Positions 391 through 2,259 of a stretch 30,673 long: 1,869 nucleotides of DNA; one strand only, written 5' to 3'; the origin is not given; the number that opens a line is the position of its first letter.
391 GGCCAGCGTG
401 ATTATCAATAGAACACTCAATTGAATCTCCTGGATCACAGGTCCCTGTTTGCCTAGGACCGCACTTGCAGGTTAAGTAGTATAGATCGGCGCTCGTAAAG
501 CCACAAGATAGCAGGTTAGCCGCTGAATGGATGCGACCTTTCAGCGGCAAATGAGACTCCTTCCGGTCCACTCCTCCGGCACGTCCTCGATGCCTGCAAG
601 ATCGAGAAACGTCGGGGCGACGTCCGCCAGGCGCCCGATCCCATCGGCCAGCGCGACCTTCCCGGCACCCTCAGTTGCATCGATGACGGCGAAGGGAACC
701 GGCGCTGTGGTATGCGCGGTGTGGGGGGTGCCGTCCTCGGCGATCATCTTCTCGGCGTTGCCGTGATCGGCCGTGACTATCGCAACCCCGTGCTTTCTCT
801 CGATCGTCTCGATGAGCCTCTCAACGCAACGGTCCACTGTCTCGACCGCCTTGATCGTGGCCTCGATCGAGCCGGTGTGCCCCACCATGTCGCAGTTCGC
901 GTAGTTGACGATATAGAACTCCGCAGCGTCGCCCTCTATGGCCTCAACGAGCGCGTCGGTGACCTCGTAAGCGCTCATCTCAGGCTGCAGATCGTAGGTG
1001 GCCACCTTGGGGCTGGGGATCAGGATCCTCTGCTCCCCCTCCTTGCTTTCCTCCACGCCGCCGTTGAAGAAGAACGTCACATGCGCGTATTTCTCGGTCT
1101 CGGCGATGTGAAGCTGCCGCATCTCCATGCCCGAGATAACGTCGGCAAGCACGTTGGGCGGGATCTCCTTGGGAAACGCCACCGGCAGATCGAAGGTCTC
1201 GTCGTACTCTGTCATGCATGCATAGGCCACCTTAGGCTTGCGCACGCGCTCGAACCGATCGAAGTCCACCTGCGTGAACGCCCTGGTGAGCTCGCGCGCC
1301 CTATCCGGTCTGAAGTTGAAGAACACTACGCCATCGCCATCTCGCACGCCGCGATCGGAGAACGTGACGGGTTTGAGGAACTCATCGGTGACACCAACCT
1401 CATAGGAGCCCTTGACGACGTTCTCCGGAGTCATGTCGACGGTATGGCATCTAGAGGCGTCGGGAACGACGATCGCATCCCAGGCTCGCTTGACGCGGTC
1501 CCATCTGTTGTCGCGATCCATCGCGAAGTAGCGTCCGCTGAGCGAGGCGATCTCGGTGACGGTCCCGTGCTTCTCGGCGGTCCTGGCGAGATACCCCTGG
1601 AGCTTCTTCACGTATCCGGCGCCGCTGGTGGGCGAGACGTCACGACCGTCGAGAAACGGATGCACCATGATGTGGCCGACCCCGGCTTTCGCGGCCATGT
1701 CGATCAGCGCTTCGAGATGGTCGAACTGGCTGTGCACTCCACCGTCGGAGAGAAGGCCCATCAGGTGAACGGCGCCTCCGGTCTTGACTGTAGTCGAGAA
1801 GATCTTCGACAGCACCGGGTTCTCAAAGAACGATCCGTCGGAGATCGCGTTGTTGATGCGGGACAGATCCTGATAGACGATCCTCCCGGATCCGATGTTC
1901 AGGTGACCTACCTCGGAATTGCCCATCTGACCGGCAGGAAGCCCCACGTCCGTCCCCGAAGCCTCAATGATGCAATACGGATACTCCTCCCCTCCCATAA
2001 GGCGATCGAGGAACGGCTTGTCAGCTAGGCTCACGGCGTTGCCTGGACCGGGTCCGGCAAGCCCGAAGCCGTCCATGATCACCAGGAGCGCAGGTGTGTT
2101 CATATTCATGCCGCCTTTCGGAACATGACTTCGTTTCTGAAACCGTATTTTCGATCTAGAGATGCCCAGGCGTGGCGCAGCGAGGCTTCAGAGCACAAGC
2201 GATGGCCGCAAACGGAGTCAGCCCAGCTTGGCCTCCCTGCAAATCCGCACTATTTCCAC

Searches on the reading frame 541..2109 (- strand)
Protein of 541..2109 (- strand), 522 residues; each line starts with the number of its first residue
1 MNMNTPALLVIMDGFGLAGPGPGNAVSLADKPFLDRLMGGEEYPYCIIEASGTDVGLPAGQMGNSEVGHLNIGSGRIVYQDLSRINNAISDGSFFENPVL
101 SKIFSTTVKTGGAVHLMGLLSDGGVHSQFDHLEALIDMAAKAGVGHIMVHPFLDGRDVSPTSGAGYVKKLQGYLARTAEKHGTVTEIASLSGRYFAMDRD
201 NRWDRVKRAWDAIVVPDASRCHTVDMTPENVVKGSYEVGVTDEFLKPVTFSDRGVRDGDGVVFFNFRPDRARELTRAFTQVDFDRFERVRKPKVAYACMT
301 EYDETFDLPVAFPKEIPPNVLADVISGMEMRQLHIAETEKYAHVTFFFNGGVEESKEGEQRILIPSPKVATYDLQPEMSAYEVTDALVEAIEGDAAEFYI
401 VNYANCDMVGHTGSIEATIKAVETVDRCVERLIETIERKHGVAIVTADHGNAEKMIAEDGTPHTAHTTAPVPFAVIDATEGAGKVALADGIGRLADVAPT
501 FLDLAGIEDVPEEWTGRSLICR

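Call 11: search_protein_families(library=pfam, proteins=[window:541-2109:-])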
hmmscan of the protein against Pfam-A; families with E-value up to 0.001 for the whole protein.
window:541-2109:- (522 aa): 5 families
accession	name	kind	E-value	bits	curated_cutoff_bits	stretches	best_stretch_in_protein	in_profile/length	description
PF06415.18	iPGM_N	-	7.9e-78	261.3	27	1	85-304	1-217/217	BPG-independent PGAM N-terminus (iPGM_N)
PF01676.23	Metalloenzyme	-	1.2e-77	261.3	24.3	1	6-508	2-251/252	Metalloenzyme superfamily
PF01663.27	Phosphodiest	-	8.7e-06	26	23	1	389-452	157-222/342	Type I phosphodiesterase / nucleotide pyrophosphatase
PF00245.25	Alk_phosphatase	-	7.3e-05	22.3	24.4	1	379-459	239-321/423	Alkaline phosphatase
PF00884.28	Sulfatase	-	0.00029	20.7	25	1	411-507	196-301/301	Sulfatase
